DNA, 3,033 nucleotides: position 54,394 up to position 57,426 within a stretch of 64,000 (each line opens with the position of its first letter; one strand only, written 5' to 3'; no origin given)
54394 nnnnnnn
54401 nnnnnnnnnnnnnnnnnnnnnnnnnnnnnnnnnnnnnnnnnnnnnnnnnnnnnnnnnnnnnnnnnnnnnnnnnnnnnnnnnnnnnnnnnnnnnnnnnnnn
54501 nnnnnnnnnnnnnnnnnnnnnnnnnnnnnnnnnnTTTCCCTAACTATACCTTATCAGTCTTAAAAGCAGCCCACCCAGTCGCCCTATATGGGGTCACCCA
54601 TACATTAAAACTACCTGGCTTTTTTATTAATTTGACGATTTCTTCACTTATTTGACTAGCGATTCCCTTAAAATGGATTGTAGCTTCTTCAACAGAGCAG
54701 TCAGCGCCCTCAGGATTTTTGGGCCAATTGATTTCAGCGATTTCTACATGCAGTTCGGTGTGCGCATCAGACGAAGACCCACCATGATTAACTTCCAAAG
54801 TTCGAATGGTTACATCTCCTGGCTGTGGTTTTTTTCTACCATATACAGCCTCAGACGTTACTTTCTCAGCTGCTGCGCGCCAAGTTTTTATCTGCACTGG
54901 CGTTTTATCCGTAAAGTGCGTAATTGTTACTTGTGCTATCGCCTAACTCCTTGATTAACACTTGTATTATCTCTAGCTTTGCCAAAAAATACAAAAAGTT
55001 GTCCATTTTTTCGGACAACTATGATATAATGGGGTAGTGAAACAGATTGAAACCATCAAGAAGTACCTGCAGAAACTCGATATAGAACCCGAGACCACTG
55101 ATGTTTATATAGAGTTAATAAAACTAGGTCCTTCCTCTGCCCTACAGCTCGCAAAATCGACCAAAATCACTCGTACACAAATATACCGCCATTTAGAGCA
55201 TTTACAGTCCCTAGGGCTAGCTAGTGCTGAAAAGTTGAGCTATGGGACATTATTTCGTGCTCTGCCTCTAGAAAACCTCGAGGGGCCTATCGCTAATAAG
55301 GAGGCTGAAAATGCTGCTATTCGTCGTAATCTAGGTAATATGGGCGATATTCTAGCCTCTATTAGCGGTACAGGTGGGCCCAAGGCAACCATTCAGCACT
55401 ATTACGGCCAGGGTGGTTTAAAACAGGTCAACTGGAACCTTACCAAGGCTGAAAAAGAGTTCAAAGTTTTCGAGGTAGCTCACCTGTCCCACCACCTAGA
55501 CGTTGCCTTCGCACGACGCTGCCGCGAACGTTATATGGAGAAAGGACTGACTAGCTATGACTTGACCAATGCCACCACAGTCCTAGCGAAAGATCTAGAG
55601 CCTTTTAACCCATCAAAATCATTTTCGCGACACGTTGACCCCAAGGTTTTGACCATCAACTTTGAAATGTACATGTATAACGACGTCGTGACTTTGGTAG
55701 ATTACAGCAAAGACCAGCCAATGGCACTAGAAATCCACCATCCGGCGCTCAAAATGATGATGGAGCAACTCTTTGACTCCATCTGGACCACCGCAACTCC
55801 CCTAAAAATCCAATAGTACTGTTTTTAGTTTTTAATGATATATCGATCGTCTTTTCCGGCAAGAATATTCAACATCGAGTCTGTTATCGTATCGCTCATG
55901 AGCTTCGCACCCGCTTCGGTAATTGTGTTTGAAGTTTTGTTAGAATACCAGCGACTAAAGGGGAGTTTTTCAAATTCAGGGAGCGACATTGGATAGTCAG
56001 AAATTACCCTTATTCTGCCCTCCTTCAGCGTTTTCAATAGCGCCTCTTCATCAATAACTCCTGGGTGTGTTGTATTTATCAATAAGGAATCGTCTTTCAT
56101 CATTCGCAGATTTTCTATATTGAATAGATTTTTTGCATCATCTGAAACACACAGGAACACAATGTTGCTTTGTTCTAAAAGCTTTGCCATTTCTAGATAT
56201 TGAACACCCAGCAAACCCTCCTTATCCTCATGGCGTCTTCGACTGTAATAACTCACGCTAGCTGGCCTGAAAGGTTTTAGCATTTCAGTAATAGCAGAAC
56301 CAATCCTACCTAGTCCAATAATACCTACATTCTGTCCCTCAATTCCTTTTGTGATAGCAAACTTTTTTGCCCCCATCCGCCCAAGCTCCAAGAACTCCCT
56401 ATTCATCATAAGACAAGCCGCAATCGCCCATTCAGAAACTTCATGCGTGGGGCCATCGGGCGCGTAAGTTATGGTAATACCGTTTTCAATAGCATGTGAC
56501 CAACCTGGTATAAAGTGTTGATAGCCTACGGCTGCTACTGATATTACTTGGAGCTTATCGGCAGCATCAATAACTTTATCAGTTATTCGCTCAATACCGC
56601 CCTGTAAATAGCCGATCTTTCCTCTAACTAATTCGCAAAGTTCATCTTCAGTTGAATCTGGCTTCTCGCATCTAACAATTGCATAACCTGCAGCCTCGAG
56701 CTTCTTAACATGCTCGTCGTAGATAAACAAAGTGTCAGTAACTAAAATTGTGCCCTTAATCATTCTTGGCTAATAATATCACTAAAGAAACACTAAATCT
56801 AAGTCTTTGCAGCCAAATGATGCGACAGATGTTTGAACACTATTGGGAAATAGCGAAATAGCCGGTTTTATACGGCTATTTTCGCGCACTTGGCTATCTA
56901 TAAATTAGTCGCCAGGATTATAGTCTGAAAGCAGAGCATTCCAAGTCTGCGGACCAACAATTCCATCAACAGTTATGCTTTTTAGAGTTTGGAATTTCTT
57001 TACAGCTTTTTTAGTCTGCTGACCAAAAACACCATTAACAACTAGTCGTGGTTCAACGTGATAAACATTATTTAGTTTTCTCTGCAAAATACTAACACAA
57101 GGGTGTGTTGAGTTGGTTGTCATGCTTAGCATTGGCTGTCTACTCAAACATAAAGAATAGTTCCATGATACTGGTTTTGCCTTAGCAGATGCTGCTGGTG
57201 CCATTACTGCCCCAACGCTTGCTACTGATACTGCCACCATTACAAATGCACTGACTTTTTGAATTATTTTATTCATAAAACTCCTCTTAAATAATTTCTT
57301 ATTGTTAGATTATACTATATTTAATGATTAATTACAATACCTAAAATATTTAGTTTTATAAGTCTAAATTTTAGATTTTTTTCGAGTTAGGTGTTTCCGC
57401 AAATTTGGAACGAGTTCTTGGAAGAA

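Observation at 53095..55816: TrmB-divergent four-gene operon (unknown 117 aa, 6-TM protein, NYN nuclease-fold protein with His/Asn insertion, 70-aa helical protein) next to a PIF1-like helicase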

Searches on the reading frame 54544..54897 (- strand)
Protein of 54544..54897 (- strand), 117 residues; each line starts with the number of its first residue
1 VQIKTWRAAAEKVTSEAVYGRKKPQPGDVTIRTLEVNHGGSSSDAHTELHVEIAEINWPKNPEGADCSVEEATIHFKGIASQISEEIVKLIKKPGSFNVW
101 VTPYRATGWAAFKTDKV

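Call 3: search_protein_families(library=pfam, proteins=[window:54544-54897:-], max_evalue=0.1)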
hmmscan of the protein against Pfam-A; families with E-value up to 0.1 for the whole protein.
window:54544-54897:- (117 aa): 0 families

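Call 4: search_protein_families(library=padloc, proteins=[window:54544-54897:-], max_evalue=0.1)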
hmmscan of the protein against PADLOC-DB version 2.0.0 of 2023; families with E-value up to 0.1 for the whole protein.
window:54544-54897:- (117 aa): 0 families

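Call 5: search_protein_families(library=ncbifam, proteins=[window:54544-54897:-], max_evalue=0.1)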
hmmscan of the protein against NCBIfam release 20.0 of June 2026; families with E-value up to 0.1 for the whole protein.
window:54544-54897:- (117 aa): 0 families

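Call 38: search_protein_representatives(protein=window:54544-54897:-)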
Query: 117 residues. Proteins with E-value up to 0.001 (for the whole library): 8; up to 1e-10: 3; up to 1e-30: 1. The best 8 are listed.
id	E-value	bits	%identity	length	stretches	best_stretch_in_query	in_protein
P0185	3.4e-39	149.9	61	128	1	2-114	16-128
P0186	2.4e-25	105.2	46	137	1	3-114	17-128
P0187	2.8e-14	69.5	40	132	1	5-111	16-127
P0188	1.8e-08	50.8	36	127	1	12-112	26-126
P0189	3.2e-07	46.8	38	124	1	24-110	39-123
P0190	1.1e-06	45.0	35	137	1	25-114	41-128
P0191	6.3e-05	39.4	30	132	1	15-114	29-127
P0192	4.5e-04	36.6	32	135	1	14-111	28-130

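Call 48: predict_structure(alignment_id=A3)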
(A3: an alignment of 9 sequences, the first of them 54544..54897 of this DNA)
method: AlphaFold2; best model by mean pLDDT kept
length: 117 residues; sequences in the alignment: 9
mean_pLDDT: 76.8   pTM: 0.68
mean pLDDT of the five models: 76.8, 76.2, 74.8, 74.3, 72.2
residues with pLDDT >= 90: 9; 70-90: 75; 50-70: 23; < 50: 10
segments of 3 or more residues with pLDDT < 50: 108-117
pLDDT, mean of each block of 10 residues (from residue 1): 79 89 84 70 72 75 87 88 88 75 61 44
secondary structure, 60 per line:
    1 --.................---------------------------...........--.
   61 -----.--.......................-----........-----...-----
elements in order: H3-19 E47-54 H69-91 E97-104

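Call 50: search_protein_families(library=pfam, alignment_id=A3, max_evalue=1)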
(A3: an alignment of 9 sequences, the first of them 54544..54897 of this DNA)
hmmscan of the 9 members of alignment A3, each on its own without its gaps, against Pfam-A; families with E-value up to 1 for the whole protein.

A. member 1, window:54544-54897:- (117 aa): 0 families

B. families by the number of members that match (of 9 scanned): 5 families
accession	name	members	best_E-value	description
PF00332.24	Glyco_hydro_17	1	0.0014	Glycosyl hydrolases family 17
PF20820.2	Fib-H_N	1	0.036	Fibroin heavy chain, N-terminal domain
PF17656.6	ChapFlgA_N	1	0.071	FlgA N-terminal domain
PF00814.31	TsaD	1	0.14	tRNA N6-adenosine threonylcarbamoyltransferase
PF25812.1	RAD24_helical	1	0.2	Checkpoint protein RAD24-like, helical bundle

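Call 53: fold_search(model_id=the predicted structure, library=pdb)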
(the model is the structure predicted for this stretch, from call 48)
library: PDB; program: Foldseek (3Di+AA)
matches with E <= 10: 208; with E <= 0.001: 0
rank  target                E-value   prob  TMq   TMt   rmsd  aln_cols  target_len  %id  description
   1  1u9d_A                2.2e-01  0.57  0.44  0.43   5.5       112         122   14  Structure of Protein of Unknown Function from Vibrio cholerae O1 biovar eltor str. N16961 (released 2004-09-21)
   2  3mlc_A                3.5e-01  0.51  0.48  0.44   6.2       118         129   14  Crystal structure of FG41MSAD inactivated by 3-chloropropiolate (released 2011-04-06)
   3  9c6d_A                4.0e-01  0.23  0.41  0.40   7.9       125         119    9  Crystal structure of mutant NonPro1 Tautomerase Superfamily Member 8U6-S1P in complex with 3-bromopropiolate inhibitor (released 2025-03-05)
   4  8yl2_B                4.3e-01  0.16  0.23  0.12   5.5        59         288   20  Crystal Structure of Homo Tetrameric RagA-like small GTPase from Asgard Lokiarchaeota (LokiRagO) in complex with GTP (released 2025-09-10)
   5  9g3m_AA               4.3e-01  0.13  0.26  0.21  15.1       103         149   10  Circularly permuted lumazine synthase triple-stranded straight tube (released 2025-03-05)
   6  3mjz_F                4.9e-01  0.28  0.44  0.41   8.4       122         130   13  The crystal structure of native FG41 MSAD (released 2011-04-27)
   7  1mww_A                5.5e-01  0.38  0.47  0.47   4.6       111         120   13  THE STRUCTURE OF THE HYPOTHETICAL PROTEIN HI1388.1 FROM HAEMOPHILUS INFLUENZAE REVEALS A TAUTOMERASE/MIF FOLD (released 2003-11-18)
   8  3mjz_A                6.3e-01  0.18  0.40  0.36   7.4       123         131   14  The crystal structure of native FG41 MSAD (released 2011-04-27)
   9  6han_A                6.8e-01  0.23  0.37  0.45  11.8       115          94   10  MamM CTD H264E-E289H (released 2019-08-21)
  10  9g3h_AC               7.2e-01  0.07  0.21  0.18  14.8       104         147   10  Circularly permuted lumazine synthase twisted tube with no gap between between double strands (released 2025-03-05)
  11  7wu1_D                7.7e-01  0.12  0.32  0.10  11.4       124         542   14  Crystal structure of phospholipase D from Moritella sp. JT01 (released 2023-02-08)
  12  7wu1_C                8.2e-01  0.30  0.35  0.09   4.4        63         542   17  Crystal structure of phospholipase D from Moritella sp. JT01 (released 2023-02-08)
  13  7wu1_B                8.8e-01  0.28  0.33  0.09   4.5        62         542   16  Crystal structure of phospholipase D from Moritella sp. JT01 (released 2023-02-08)
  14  4nwp_E                9.4e-01  0.20  0.42  0.41   5.5       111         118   12  Computationally Designed Two-Component Self-Assembling Tetrahedral Cage, T33-21, Crystallized in Space Group R32 (released 2014-05-28)
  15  6han_C                1.0e+00  0.20  0.37  0.44  11.8       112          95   10  MamM CTD H264E-E289H (released 2019-08-21)
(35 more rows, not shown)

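Call 90: search_protein_families(library=phrogs, proteins=[window:54544-54897:-], max_evalue=0.01)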
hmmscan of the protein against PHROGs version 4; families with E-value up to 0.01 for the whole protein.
window:54544-54897:- (117 aa): 0 families

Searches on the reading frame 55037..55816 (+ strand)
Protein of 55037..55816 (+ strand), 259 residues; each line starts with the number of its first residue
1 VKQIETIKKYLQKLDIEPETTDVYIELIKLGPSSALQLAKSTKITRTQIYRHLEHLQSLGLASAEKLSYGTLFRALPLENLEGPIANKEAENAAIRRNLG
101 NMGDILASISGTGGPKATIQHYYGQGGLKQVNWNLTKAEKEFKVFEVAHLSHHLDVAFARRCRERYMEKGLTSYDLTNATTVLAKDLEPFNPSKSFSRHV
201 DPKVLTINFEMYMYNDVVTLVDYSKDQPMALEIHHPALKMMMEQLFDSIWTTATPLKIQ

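Call 3: search_protein_families(library=pfam, proteins=[window:55037-55816:+], max_evalue=0.1)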
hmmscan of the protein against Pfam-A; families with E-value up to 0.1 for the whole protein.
window:55037-55816:+ (259 aa): 9 families
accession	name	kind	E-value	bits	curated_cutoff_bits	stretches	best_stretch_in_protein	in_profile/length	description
PF01978.25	TrmB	-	1.6e-09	37.9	25.6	1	11-79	1-68/68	Sugar-specific transcriptional regulator TrmB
PF02796.21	HTH_7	-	0.00064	20.2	23.8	1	20-54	10-43/45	Helix-turn-helix domain of resolvase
PF21476.4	PF0610-like_N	-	0.0012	19.5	33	1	25-56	7-38/50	PF0610-like, N-terminal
PF12840.13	HTH_20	-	0.0058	17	27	1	31-61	17-47/51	Helix-turn-helix domain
PF13551.12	HTH_29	-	0.01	16.4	28.1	0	37-66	17-46/64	Winged helix-turn helix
PF01022.26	HTH_5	-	0.016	15.5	22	1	31-63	14-46/47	Bacterial regulatory protein, arsR family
PF08279.18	HTH_11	-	0.016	15.5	25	1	31-61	13-44/55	HTH domain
PF13730.12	HTH_36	-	0.026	14.8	25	1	37-61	30-54/55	Helix-turn-helix domain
PF09339.16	HTH_IclR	-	0.06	13.6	22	0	35-62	21-48/52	IclR helix-turn-helix domain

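Call 4: search_protein_families(library=padloc, proteins=[window:55037-55816:+], max_evalue=0.1)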
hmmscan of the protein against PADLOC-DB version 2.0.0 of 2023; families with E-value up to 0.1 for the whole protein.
window:55037-55816:+ (259 aa): 6 families
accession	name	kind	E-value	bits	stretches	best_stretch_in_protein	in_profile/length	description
PDLC01849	CARF3--CARF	-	0.00073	17.3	1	20-68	139-187/197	-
PDLC01044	Csa3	-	0.003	15.5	1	12-63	130-180/194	Type I-A associated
PDLC01848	CARF3--CARF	-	0.0034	15.1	1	25-66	143-183/197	-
PDLC01268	CasR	-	0.0039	15.2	1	25-63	130-168/179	"CAS-I,CAS-II,CAS-III,CAS-IV,CAS-V,CAS-VI; associated_signaling"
PDLC01438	Csa3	-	0.0062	14.6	1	2-106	133-234/305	"CAS-I,CAS-II,CAS-III,CAS-IV,CAS-V,CAS-VI; associated_signaling"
PDLC01863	CARF3--CARF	-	0.012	13.3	1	25-63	125-163/182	-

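Call 5: search_protein_families(library=ncbifam, proteins=[window:55037-55816:+], max_evalue=0.1)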
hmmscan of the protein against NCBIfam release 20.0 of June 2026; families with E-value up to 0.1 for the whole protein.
window:55037-55816:+ (259 aa): 7 families
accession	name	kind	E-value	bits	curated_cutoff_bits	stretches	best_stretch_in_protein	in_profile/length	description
NF047390.1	TransRegTrmBL1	equivalog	7.3e-05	21.9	650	1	5-61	4-60/341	HTH-type sugar sensing transcriptional regulator TrmBL1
NF040939.2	trans_reg_lrs14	equivalog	0.001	19.1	90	1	16-68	19-72/103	Lrs14 family HTH-type transcriptional regulator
NF053606.1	Sta1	subfamily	0.0013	18.8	80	1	15-68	17-70/100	Sta1 family transcriptional regulator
NF033789.1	repress_SdpR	subfamily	0.023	14.6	100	0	25-66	14-55/79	autorepressor SdpR family transcription factor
NF033788.1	HTH_metalloreg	subfamily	0.045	13.6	55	0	27-66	19-59/77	metalloregulator ArsR/SmtB family transcription factor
TIGR02431.1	pcaR_pcaU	subfamily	0.086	12.1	284.75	0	37-78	29-70/248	beta-ketoadipate pathway transcriptional regulators, PcaR/PcaU/PobR family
TIGR01884.1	cas_HTH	subfamily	0.095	12.1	60.2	0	20-65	144-189/202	CRISPR-associated CARF protein Csa3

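Call 60: find_related_loci(query=window:55037-55816:+, collection=metagenome_contigs, flank=7000)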
Query window:55037-55816:+ (259 aa) in metagenome_contigs; peptide patterns used: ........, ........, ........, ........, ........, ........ (x = any residue, [..] = any of these).
282 stretches matched a pattern; 3 encode a relative of the query (tblastn E <= 1e-3); 3 distinct loci.
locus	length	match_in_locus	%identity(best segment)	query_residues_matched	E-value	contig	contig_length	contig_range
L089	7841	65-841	88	1-259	2e-158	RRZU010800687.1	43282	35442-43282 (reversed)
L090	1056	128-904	63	1-259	3e-127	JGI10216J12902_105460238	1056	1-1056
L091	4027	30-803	63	1-258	4e-110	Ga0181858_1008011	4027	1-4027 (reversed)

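Call 86: search_solved_structures(query=A4, max_evalue=1, show_alignments=1)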
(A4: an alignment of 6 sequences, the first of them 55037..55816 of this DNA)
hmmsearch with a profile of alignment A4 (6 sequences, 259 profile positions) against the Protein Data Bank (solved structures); distinct sequences matched with E-value up to 1: 19.
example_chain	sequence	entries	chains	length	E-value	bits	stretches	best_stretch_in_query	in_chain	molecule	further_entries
2oqg_A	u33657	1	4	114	0.002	20.9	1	30-108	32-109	Possible transcriptional regulator, ArsR family protein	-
3f6v_A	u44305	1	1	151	0.014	18.1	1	10-66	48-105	Possible transcriptional regulator, ArsR family protein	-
8iku_A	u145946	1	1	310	0.025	17.3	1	196-236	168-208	NADPH-dependent alpha-keto amide reductase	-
8wjw_A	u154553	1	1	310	0.026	17.2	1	196-236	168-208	NADPH-dependent alpha-keto amide reductase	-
8wk5_A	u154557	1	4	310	0.026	17.2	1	196-236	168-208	NADPH-dependent alpha-keto amide reductase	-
8wk7_A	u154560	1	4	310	0.026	17.2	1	196-236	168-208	NADPH-dependent alpha-keto amide reductase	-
8j0i_A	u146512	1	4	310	0.026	17.2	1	196-236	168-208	NADPH-dependent alpha-keto amide reductase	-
8wka_A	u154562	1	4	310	0.029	17.1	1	196-236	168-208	NADPH-dependent alpha-keto amide reductase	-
8wk9_A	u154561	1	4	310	0.029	17.1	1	196-236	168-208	NADPH-dependent alpha-keto amide reductase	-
3bdd_A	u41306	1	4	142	0.053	16.2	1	10-102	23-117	Regulatory protein MarR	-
3q5f_A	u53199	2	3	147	0.22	14.2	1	32-89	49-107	Transcriptional regulator slyA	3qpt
6rtx_A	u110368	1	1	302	0.26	13.9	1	103-147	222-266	Protein patched homolog 1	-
6rtw_A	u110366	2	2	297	0.3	13.7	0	103-146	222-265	Protein patched homolog 1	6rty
3deu_A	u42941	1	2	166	0.31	13.7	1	32-89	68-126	Transcriptional regulator slyA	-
4kmf_A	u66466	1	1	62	0.56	12.8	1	27-60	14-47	Interferon-inducible and double-stranded-dependent eIF-2kinase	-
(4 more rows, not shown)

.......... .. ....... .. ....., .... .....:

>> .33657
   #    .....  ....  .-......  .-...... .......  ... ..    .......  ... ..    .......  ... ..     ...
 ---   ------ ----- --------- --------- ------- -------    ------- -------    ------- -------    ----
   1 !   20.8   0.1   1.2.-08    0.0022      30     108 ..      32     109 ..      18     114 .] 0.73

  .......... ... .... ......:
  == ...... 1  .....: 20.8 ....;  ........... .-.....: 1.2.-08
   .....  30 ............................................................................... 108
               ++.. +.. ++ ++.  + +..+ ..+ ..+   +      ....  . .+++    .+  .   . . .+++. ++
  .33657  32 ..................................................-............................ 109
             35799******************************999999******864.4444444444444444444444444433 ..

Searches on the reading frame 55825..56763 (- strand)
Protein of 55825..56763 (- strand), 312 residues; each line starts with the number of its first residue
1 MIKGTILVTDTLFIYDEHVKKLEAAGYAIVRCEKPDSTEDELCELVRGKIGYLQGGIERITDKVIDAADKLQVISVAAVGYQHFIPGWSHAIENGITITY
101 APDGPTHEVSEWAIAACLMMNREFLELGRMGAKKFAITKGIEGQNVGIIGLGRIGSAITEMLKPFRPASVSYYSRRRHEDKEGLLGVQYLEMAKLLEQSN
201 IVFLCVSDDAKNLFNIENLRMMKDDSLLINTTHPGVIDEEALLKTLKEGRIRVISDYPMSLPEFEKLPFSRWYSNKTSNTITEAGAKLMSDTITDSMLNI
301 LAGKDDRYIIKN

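Call 3: search_protein_families(library=pfam, proteins=[window:55825-56763:-], max_evalue=0.1)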
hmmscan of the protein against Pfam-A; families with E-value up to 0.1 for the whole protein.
window:55825-56763:- (312 aa): 7 families
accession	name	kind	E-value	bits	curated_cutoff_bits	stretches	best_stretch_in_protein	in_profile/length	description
PF02826.25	2-Hacid_dh_C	-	4.2e-27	95.1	25.1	1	130-253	23-148/178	D-isomer specific 2-hydroxyacid dehydrogenase, NAD binding domain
PF00389.36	2-Hacid_dh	-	6.4e-11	42.5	24.6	1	6-308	1-131/134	D-isomer specific 2-hydroxyacid dehydrogenase, catalytic domain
PF03446.21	NAD_binding_2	-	0.0006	20.3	21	1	145-254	1-115/161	NAD binding domain of 6-phosphogluconate dehydrogenase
PF03807.23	F420_oxidored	-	0.0083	17.1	21.6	1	146-207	2-68/94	NADP oxidoreductase coenzyme F420-dependent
PF15475.11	UPF0444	-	0.06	14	27.6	0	127-153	11-38/91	Transmembrane protein C12orf23, UPF0444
PF01488.26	Shikimate_DH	-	0.067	13.7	24.3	0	138-235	7-115/138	Shikimate / quinate 5-dehydrogenase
PF13241.12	NAD_binding_7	-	0.095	13.7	22.1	0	141-213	5-76/104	Putative NAD(P)-binding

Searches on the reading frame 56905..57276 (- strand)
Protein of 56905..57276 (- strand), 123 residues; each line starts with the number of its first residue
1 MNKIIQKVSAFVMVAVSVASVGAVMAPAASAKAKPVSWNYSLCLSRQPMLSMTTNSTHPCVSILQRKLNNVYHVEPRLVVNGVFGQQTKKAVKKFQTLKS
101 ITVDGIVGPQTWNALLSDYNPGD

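Call 3: search_protein_families(library=pfam, proteins=[window:56905-57276:-], max_evalue=0.1)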
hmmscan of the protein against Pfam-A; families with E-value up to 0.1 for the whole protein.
window:56905-57276:- (123 aa): 2 families
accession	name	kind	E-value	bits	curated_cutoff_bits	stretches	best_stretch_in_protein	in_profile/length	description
PF01471.23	PG_binding_1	-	9.9e-16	58.1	23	1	59-115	3-57/57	Putative peptidoglycan binding domain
PF09374.15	PG_binding_3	-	5.5e-07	30.1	24.6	1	99-115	15-31/76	Predicted Peptidoglycan domain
